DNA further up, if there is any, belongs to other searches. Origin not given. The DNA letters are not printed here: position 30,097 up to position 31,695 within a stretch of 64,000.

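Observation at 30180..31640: Second TnpB-only element (copy 2), 75 nt from the apgM start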

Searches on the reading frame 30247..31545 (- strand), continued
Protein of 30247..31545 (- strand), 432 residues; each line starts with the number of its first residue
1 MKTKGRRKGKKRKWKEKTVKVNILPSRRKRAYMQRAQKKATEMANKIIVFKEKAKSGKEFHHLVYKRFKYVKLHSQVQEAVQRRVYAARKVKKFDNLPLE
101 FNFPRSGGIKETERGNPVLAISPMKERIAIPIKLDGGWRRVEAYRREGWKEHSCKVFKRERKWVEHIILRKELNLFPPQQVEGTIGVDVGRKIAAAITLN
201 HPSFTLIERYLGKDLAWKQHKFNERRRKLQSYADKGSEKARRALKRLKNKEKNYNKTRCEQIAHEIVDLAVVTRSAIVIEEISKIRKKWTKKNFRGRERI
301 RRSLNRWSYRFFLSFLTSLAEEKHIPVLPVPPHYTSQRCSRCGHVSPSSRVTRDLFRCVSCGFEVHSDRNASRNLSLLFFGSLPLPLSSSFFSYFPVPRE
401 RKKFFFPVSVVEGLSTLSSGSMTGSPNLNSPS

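Call 62: fold_search(model_id=the predicted structure, library=pdb)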
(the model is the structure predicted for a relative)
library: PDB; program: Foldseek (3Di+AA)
matches with E <= 10: 436; with E <= 0.001: 66
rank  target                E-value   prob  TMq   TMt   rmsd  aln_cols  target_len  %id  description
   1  8dzj_A                4.0e-18  1.00  0.34  0.36  22.8       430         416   18  Cryo-EM structure of Acidibacillus sulfuroxidans Cas12f in complex with sgRNA and target DNA (released 2023-07-12)
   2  8j3r_A                6.3e-18  1.00  0.34  0.35  22.1       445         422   18  Cryo-EM structure of the AsCas12f-HKRA-sgRNAS3-5v7-target DNA (released 2023-09-27)
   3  8j12_A                2.7e-16  1.00  0.33  0.33  23.2       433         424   19  Cryo-EM structure of the AsCas12f-sgRNA-target DNA ternary complex (released 2023-09-27)
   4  8j1j_A                3.2e-16  1.00  0.33  0.34  23.0       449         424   18  Cryo-EM structure of the AsCas12f-YHAM-sgRNAS3-5v7-target DNA (released 2023-09-27)
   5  9nzs_A                3.7e-16  1.00  0.32  0.33  22.6       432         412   20  Cryo-EM structure of OsCas12f-gRNA-DNA ternary complex. State III (released 2026-04-08)
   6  9nzq_A                4.2e-16  1.00  0.33  0.34  22.2       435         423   20  Cryo-EM structure of OsCas12f-gRNA-DNA ternary complex. State II (released 2026-04-08)
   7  7wju_A                4.2e-16  1.00  0.30  0.32  22.3       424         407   17  Cryo-EM structure of the AsCas12f1-sgRNAv1-dsDNA ternary complex (released 2023-01-18)
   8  8j12_B                1.0e-15  1.00  0.30  0.33  12.5       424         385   18  Cryo-EM structure of the AsCas12f-sgRNA-target DNA ternary complex (released 2023-09-27)
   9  8j3r_B                2.5e-15  1.00  0.32  0.35  12.1       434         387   18  Cryo-EM structure of the AsCas12f-HKRA-sgRNAS3-5v7-target DNA (released 2023-09-27)
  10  8hr5_A                3.5e-15  1.00  0.33  0.31  22.2       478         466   18  Cryo-EM structure of the CnCas12f1-sgRNA-DNA complex (released 2023-09-06)
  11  8j1j_B                5.2e-14  1.00  0.31  0.34  12.7       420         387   18  Cryo-EM structure of the AsCas12f-YHAM-sgRNAS3-5v7-target DNA (released 2023-09-27)
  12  9i8y_A                1.6e-12  1.00  0.32  0.34  23.0       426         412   17  SpCas12Cas12f1 in complex with sgRNA and cognate DNA (released 2025-07-23)
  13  9nzr_B                4.6e-12  1.00  0.32  0.31  13.2       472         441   15  Structure of Al3Cas12f State II (released 2026-04-08)
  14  9i8y_B                5.7e-12  1.00  0.29  0.32  15.0       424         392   16  SpCas12Cas12f1 in complex with sgRNA and cognate DNA (released 2025-07-23)
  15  8iaz_A                9.5e-12  1.00  0.33  0.36  22.7       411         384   18  Cryo-EM structure of the ISFba1 TnpB-reRNA-dsDNA complex (released 2024-04-17)
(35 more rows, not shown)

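Call 70: list_cluster_members(proteins=[L095:2024-3829:-, L097:567-1364:-, L095:1659-1979:+, L097:1367-2185:-])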
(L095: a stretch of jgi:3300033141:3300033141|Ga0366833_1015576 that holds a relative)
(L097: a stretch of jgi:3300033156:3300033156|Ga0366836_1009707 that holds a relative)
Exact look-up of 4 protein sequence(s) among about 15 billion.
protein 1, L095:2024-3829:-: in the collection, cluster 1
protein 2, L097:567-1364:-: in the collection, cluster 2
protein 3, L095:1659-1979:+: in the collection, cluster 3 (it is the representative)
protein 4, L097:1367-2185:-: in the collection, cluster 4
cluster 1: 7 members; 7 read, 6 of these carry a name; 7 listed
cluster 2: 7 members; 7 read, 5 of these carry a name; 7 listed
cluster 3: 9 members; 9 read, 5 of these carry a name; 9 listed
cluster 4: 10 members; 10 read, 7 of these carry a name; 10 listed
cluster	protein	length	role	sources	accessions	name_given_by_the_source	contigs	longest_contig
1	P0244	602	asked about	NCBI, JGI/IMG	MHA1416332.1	MAG: ABC transporter ATP-binding protein [Candidatus Heimdallarchaeaceae archaeon]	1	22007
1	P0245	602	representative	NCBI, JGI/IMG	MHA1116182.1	MAG: ABC transporter ATP-binding protein [Candidatus Heimdallarchaeaceae archaeon]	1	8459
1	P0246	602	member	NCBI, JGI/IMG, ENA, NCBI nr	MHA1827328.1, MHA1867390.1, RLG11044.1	MAG: ABC transporter ATP-binding protein [Candidatus Heimdallarchaeaceae archaeon] | MAG: ABC transporter ATP-binding protein [Candidatus Pacearchaeota archaeon]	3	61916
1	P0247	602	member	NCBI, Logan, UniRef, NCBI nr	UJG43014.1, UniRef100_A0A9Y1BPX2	MAG: ABC transporter ATP-binding protein/permease [Candidatus Heimdallarchaeum ... | ABC transporter ATP-binding protein/permease n=1 Tax=Candidatus Heimdallarchaeum ...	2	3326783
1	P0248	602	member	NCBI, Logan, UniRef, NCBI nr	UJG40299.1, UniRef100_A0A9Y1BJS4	MAG: ABC transporter ATP-binding protein/permease [Candidatus Heimdallarchaeum aukensis] | ABC transporter ATP-binding protein/permease n=1 Tax=Candidatus Heimdallarchaeum aukensis ...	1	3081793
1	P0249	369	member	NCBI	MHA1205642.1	MAG: ABC transporter ATP-binding protein, partial [Candidatus Heimdallarchaeaceae ...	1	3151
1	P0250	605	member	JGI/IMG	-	-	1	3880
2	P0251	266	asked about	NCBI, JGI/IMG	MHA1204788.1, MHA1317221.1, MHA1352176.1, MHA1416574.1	MAG: electron transfer flavoprotein subunit beta/FixA family protein [Candidatus ...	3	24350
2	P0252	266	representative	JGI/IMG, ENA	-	-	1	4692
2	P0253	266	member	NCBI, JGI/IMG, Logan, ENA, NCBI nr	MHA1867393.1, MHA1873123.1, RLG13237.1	MAG: electron transfer flavoprotein subunit beta/FixA family protein [Candidatus ... | MAG: electron transfer flavoprotein subunit beta [Candidatus Pacearchaeota archaeon]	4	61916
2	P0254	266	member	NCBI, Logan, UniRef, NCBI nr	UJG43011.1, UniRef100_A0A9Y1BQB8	MAG: electron transfer flavoprotein subunit beta/FixA family protein [Candidatus ... | Electron transfer flavoprotein subunit beta/FixA family protein n=1 Tax=Candidatus ...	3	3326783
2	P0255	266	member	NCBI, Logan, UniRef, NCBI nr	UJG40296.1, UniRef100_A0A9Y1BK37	MAG: electron transfer flavoprotein subunit beta/FixA family protein [Candidatus ... | Electron transfer flavoprotein subunit beta/FixA family protein n=1 Tax=Candidatus ...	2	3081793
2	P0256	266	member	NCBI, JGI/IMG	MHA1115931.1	MAG: electron transfer flavoprotein subunit beta/FixA family protein [Candidatus ...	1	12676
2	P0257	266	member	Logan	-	-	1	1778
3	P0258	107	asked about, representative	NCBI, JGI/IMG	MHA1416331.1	MAG: divalent cation tolerance protein CutA [Candidatus Heimdallarchaeaceae archaeon]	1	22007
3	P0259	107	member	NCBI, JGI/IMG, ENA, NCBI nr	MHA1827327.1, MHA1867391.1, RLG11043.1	MAG: divalent cation tolerance protein CutA [Candidatus Heimdallarchaeaceae archaeon] | MAG: cytochrome C biogenesis protein [Candidatus Pacearchaeota archaeon]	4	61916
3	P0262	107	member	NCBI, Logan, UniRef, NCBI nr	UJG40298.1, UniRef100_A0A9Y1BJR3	MAG: divalent cation tolerance protein CutA [Candidatus Heimdallarchaeum aukensis] | Divalent cation tolerance protein CutA n=1 Tax=Candidatus Heimdallarchaeum aukensis ...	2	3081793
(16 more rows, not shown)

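Call 71: find_encoding_contigs(protein=P0262, flank=1500, max_places=4)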
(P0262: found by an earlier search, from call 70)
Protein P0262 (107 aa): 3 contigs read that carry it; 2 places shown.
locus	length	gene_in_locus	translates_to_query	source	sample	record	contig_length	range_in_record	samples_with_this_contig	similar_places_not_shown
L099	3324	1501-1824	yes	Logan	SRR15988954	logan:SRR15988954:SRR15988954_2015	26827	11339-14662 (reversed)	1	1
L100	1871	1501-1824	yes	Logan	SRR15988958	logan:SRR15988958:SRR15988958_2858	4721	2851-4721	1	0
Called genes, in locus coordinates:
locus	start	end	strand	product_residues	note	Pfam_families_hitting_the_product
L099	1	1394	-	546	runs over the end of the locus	PF01565:FAD_binding_4, PF02913:FAD-oxidase_C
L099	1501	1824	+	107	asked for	PF03091:CutA1 (weak)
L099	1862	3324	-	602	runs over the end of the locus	PF00664:ABC_membrane, PF00005:ABC_tran, PF02463:SMC_N (faint)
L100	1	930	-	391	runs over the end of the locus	PF01565:FAD_binding_4, PF02913:FAD-oxidase_C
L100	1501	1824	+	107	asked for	PF03091:CutA1 (weak)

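Call 72: find_encoding_contigs(protein=P0259, flank=1500, max_places=4)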
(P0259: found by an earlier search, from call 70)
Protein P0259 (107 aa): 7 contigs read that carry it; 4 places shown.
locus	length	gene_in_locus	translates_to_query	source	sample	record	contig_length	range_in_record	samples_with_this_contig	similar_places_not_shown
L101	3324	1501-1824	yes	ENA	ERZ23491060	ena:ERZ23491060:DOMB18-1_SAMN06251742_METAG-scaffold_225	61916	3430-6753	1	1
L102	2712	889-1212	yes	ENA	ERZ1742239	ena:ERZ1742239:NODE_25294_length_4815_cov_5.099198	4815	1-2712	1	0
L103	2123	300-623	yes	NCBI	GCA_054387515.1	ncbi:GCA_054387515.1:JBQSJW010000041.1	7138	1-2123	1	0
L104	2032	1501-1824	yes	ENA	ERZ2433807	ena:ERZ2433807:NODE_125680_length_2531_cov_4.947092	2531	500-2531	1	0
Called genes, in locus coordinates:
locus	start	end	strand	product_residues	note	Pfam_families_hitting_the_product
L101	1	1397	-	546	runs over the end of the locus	PF01565:FAD_binding_4, PF02913:FAD-oxidase_C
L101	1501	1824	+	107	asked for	PF03091:CutA1 (weak)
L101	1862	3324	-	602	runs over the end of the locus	PF00664:ABC_membrane, PF00005:ABC_tran, PF02463:SMC_N (faint)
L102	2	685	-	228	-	?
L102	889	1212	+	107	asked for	PF03091:CutA1 (weak)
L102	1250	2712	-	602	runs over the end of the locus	PF00664:ABC_membrane, PF00005:ABC_tran, PF02463:SMC_N (faint)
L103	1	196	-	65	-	?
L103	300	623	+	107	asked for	PF03091:CutA1 (weak)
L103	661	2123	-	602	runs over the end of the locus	PF00664:ABC_membrane, PF00005:ABC_tran, PF02463:SMC_N (faint)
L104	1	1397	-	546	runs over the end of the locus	PF01565:FAD_binding_4, PF02913:FAD-oxidase_C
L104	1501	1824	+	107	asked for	PF03091:CutA1 (weak)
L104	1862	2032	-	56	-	?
